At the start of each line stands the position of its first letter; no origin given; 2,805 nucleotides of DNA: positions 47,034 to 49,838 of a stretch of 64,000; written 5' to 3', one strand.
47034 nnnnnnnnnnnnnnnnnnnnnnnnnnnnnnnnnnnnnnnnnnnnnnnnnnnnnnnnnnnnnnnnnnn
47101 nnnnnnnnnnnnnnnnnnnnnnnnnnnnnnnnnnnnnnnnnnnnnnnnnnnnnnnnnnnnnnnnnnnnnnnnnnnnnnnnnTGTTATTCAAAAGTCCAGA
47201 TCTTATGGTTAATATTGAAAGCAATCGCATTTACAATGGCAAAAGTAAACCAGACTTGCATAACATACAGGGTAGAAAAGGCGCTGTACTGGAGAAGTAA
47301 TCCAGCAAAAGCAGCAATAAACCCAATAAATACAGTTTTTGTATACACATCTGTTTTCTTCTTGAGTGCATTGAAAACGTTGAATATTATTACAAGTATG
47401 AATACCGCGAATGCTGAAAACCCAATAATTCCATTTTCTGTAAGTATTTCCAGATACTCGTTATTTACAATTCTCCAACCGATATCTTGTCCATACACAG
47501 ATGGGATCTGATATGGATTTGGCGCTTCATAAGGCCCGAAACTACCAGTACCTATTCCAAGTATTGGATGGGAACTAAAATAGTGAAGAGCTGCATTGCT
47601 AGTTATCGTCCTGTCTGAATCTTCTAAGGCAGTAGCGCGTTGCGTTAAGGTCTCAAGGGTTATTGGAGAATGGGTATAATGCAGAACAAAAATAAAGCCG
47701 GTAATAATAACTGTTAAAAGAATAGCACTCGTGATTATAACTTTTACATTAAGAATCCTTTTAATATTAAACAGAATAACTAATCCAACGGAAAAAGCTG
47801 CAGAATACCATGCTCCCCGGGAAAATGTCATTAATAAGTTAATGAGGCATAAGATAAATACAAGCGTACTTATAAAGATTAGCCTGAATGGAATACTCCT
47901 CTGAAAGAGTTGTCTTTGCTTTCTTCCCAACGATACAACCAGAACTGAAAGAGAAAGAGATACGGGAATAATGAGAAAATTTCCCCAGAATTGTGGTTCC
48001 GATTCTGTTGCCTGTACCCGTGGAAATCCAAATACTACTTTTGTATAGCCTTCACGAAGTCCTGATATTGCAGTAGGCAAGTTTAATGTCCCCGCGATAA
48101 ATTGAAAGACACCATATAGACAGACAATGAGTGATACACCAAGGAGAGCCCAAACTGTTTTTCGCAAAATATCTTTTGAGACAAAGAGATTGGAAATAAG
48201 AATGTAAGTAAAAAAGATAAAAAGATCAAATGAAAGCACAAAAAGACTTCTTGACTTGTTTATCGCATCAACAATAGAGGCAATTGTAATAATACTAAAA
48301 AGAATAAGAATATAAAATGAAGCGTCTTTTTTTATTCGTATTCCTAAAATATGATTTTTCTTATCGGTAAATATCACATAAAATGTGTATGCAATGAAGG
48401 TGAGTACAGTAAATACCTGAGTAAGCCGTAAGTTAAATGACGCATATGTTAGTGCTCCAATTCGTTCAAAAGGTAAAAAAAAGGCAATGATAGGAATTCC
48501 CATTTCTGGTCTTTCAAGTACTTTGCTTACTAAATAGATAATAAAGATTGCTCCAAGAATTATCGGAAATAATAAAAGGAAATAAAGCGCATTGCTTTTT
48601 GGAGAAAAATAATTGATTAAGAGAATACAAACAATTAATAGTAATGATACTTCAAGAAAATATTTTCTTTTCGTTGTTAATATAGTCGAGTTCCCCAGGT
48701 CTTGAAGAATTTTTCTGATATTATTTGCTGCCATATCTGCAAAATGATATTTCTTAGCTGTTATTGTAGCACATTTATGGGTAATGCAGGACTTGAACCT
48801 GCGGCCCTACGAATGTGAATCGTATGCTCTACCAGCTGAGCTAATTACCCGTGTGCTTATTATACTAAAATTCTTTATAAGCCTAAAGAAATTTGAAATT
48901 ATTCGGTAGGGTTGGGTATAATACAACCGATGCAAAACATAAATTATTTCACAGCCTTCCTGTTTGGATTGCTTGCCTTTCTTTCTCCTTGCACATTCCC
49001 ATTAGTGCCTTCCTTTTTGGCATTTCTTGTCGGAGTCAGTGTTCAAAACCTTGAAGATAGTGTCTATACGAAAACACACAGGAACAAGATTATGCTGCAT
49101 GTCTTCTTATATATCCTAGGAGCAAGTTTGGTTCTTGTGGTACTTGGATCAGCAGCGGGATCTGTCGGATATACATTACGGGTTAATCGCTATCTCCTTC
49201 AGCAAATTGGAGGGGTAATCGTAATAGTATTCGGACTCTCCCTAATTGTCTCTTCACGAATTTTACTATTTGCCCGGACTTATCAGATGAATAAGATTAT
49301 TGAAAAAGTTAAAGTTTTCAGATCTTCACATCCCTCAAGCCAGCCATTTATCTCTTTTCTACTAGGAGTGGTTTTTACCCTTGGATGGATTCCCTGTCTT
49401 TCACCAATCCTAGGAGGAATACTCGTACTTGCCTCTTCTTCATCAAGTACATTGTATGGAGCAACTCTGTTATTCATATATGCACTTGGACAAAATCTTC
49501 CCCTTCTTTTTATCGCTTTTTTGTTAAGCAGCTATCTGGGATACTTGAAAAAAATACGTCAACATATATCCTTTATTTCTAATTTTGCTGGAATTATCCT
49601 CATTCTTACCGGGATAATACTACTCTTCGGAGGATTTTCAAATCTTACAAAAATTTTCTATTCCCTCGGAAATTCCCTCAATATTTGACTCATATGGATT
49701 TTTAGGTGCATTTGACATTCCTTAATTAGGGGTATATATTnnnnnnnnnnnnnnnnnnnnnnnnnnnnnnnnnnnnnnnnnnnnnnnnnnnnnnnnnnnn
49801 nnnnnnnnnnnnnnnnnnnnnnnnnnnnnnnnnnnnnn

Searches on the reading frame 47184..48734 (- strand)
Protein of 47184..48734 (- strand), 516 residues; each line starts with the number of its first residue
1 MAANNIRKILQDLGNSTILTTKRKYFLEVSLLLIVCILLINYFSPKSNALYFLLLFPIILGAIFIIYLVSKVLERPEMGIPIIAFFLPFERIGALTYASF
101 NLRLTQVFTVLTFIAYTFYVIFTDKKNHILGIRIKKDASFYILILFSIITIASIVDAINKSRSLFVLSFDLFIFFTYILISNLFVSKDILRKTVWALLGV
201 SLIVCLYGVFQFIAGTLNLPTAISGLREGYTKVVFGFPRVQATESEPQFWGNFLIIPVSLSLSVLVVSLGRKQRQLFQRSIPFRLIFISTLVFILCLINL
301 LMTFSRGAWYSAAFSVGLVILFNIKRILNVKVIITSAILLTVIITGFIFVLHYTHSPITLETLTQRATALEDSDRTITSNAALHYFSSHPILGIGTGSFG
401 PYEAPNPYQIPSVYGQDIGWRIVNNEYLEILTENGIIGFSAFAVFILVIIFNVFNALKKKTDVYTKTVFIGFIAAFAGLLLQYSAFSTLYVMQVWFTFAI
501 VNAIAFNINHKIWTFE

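Call 3: search_protein_families(library=pfam, proteins=[window:47184-48734:-], max_evalue=0.01)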
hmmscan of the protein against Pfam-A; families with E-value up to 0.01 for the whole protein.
window:47184-48734:- (516 aa): 1 family
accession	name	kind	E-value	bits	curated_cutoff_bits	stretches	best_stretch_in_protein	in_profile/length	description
PF04932.20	Wzy_C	-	3.4e-20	72.8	31.7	1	291-442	1-148/149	O-Antigen ligase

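Call 11: list_cluster_members(proteins=[P0001, window:47184-48734:-, window:43013-45775:+])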
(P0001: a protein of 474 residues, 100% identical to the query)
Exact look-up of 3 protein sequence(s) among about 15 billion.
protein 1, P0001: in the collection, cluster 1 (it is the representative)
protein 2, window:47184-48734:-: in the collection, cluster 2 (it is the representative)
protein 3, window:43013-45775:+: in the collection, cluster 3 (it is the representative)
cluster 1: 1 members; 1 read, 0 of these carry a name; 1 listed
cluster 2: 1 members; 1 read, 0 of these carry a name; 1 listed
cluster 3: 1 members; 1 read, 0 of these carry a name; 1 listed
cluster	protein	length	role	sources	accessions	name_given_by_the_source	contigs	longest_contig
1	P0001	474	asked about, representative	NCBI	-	-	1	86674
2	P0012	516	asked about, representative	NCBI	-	-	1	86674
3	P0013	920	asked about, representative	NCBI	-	-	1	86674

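Call 39: search_protein_families(library=ncbifam, proteins=[window:47184-48734:-], max_evalue=0.001)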
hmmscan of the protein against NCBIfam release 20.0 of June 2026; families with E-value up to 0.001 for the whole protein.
window:47184-48734:- (516 aa): 1 family
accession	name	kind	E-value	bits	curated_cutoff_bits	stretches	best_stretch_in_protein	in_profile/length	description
TIGR00947.1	2A73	equivalog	1.5e-14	53.9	366.4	1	136-501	66-419/425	IctB family putative bicarbonate transporter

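Call 40: search_protein_families(library=phrogs, proteins=[window:47184-48734:-], max_evalue=0.001)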
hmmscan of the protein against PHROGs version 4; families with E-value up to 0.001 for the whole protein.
window:47184-48734:- (516 aa): 0 families

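Call 56: search_solved_structures(query=window:47184-48734:-, max_evalue=1)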
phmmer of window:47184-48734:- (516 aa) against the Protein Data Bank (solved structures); distinct sequences matched with E-value up to 1: 4.
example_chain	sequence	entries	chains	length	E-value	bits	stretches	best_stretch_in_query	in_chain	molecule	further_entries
6uzv_K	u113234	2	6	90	0.63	12.1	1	195-257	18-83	Photosystem I reaction center subunit PsaK 2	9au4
5oy0_8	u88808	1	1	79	0.7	11.9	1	195-256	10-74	Photosystem I reaction center subunit PsaK 2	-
5oy0_K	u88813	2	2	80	0.71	11.9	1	195-256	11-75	Photosystem I reaction center subunit PsaK 2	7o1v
5oy0_k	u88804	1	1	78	0.84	11.7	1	195-255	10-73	Photosystem I reaction center subunit PsaK 2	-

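Call 74: find_related_loci(query=window:47184-48734:-, collection=metagenome_contigs, flank=6000)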
Query window:47184-48734:- (516 aa) in metagenome_contigs; peptide patterns used: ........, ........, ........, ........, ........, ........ (x = any residue, [..] = any of these).
159 stretches matched a pattern; 41 encode a relative of the query (tblastn E <= 1e-3); 41 distinct loci.
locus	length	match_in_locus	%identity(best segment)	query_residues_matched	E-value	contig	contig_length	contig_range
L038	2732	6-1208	57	113-514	4e-154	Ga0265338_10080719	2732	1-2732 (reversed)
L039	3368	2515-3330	56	1-272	1e-99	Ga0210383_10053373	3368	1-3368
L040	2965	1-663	55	293-513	1e-79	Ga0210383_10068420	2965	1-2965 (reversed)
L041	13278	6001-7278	34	72-504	2e-71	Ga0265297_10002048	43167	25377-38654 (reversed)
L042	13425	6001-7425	34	18-504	3e-70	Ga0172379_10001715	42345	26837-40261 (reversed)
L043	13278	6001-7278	33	59-504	8e-67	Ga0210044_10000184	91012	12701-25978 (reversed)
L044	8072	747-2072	34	60-516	7e-67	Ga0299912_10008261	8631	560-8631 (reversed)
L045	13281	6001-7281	33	59-504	4e-61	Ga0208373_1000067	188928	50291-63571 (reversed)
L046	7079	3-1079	35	134-504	2e-52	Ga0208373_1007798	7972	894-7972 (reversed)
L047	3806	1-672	32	278-504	7e-33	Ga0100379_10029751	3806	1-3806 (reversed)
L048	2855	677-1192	31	300-475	6e-16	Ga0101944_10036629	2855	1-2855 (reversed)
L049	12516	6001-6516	31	300-475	8e-14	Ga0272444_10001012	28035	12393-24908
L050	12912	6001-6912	24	171-511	6e-12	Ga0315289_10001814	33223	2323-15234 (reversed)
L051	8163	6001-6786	22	172-474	2e-10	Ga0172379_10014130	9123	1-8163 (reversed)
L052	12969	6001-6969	25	136-491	2e-10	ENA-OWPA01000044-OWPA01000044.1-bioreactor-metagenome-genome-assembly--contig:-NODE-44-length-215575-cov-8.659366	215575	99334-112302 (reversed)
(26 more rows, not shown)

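Call 79: search_protein_families(library=pfam, proteins=[L040:660-1823:+, L038:1202-2368:+, L040:1824-1985:-, L040:2006-2929:+], max_evalue=0.001)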
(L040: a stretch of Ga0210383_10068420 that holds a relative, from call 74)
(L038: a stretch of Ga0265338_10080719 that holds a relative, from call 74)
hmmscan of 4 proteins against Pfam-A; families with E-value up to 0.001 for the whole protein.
L040:660-1823:+ (387 aa): 2 families
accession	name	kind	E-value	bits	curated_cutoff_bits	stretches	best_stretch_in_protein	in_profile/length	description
PF02873.21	MurB_C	-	1.4e-24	86.6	27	1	286-384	11-99/99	UDP-N-acetylenolpyruvoylglucosamine reductase, C-terminal domain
PF01565.28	FAD_binding_4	-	2.4e-06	27.7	26.4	0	165-223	63-123/139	FAD binding domain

L038:1202-2368:+ (388 aa): 2 families
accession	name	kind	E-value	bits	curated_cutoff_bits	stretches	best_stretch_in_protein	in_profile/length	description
PF02873.21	MurB_C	-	3.6e-27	94.9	27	1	284-384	8-98/99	UDP-N-acetylenolpyruvoylglucosamine reductase, C-terminal domain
PF01565.28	FAD_binding_4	-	7.2e-11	42.4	26.4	1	171-236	65-135/139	FAD binding domain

L040:1824-1985:- (53 aa): 2 families
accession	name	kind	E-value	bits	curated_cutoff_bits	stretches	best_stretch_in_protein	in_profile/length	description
PF21344.3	Zn_ribbon_LysW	-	1.8e-09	37.5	27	1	5-45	2-40/46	Alpha-aminoadipate carrier protein LysW-like, globular domain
PF01485.27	IBR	-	0.00043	20.7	24.3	1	3-33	18-50/65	IBR domain, a half RING-finger domain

L040:2006-2929:+ (307 aa): 1 family
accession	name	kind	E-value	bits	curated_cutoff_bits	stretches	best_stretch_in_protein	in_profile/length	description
PF00291.31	PALP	-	8.8e-41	140.6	35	1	19-306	5-295/295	Pyridoxal-phosphate dependent enzyme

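Call 89: search_protein_families(library=pfam, proteins=[L045:7310-8557:+, L046:1115-2365:+, L043:7320-8552:+, L041:7365-8675:+, L045:4364-5884:+, L045:8576-10525:+, L039:1389-2525:+], max_evalue=0.001)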
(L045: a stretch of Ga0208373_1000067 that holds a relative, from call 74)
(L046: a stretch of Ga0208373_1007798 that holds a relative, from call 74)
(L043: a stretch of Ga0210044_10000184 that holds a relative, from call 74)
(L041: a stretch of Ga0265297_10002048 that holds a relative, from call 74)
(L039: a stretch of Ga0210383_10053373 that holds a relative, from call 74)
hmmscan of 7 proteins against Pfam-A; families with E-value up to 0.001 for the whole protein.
L045:7310-8557:+ (415 aa): 1 family
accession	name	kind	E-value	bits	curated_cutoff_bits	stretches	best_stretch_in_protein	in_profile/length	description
PF04932.20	Wzy_C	-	3e-20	73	31.7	1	220-351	2-149/149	O-Antigen ligase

L046:1115-2365:+ (416 aa): 1 family
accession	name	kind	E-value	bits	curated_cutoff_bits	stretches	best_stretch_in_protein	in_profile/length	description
PF04932.20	Wzy_C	-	5.4e-15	55.9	31.7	1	213-342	2-147/149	O-Antigen ligase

L043:7320-8552:+ (410 aa): 1 family
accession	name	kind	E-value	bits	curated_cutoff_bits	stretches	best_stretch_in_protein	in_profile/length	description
PF04932.20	Wzy_C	-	9.2e-18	64.9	31.7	1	209-338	2-146/149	O-Antigen ligase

L041:7365-8675:+ (436 aa): 1 family
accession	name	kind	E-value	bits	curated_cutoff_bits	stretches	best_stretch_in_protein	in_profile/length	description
PF04932.20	Wzy_C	-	6.1e-24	84.9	31.7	1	224-357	3-148/149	O-Antigen ligase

L045:4364-5884:+ (506 aa): 2 families
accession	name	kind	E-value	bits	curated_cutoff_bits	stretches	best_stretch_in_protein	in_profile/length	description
PF01943.22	Polysacc_synt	-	3.7e-26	92.6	28.2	1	8-278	2-269/274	Polysaccharide biosynthesis protein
PF13440.11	Polysacc_synt_3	-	2.9e-21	76.4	23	1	34-332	4-291/293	Polysaccharide biosynthesis protein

L045:8576-10525:+ (649 aa): 2 families
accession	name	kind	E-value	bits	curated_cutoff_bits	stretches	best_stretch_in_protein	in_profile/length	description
PF01510.30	Amidase_2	-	4.1e-15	56.7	26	1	239-396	3-131/131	N-acetylmuramoyl-L-alanine amidase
PF16158.11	N_BRCA1_IG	-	4.8e-08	34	28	0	440-522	7-85/108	Ig-like domain from next to BRCA1 gene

L039:1389-2525:+ (378 aa): 4 families
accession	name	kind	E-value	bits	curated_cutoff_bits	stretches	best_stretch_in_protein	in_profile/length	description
PF00534.26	Glycos_transf_1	-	1.6e-33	116.1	26.4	1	205-353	7-166/172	Glycosyl transferases group 1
PF13692.12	Glyco_trans_1_4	-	3.5e-28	99.1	27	1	212-345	2-142/142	Glycosyl transferases group 1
PF13439.12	Glyco_transf_4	-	2.2e-07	31.5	28.5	1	28-187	2-169/170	Glycosyltransferase Family 4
PF20706.3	GT4-conflict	-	8.3e-06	25.5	26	1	210-319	196-319/385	Family 4 Glycosyltransferase in conflict systems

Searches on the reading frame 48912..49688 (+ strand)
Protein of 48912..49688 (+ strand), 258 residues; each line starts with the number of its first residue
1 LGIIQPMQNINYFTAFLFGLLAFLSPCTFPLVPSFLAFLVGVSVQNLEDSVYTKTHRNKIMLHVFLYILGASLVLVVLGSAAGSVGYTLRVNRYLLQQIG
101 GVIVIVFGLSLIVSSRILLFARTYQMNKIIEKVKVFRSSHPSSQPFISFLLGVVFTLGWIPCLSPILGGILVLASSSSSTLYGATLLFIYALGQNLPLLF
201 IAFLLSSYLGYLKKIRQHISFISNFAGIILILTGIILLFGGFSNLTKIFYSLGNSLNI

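Call 3: search_protein_families(library=pfam, proteins=[window:48912-49688:+], max_evalue=0.01)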
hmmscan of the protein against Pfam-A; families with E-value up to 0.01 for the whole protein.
window:48912-49688:+ (258 aa): 2 families
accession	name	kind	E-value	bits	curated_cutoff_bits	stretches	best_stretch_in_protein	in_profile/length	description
PF02683.22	DsbD_TM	-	3.2e-19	69.5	27.1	1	13-238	6-215/219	Cytochrome C biogenesis protein transmembrane domain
PF13386.12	DsbD_2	-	3.1e-11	44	24.9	1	54-235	26-198/199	Cytochrome C biogenesis protein transmembrane region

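Call 39: search_protein_families(library=ncbifam, proteins=[window:48912-49688:+], max_evalue=0.001)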
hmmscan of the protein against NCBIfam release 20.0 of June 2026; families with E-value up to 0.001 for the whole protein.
window:48912-49688:+ (258 aa): 3 families
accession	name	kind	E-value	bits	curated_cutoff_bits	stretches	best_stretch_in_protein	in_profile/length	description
NF040495.1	tranport_ArsG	equivalog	3.9e-12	46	200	1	9-238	4-221/225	aromatic aminobenezylarsenical efflux permease ArsG family transporter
NF045694.1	seleno_TsoB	exception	8.5e-11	40.6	805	1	13-234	186-387/572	rhodanese/DsbD fusion-like selenoprotein TsoB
NF001419.0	PRK00293.1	subfamily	1.4e-10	40.4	330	1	9-238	169-382/574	protein-disulfide reductase DsbD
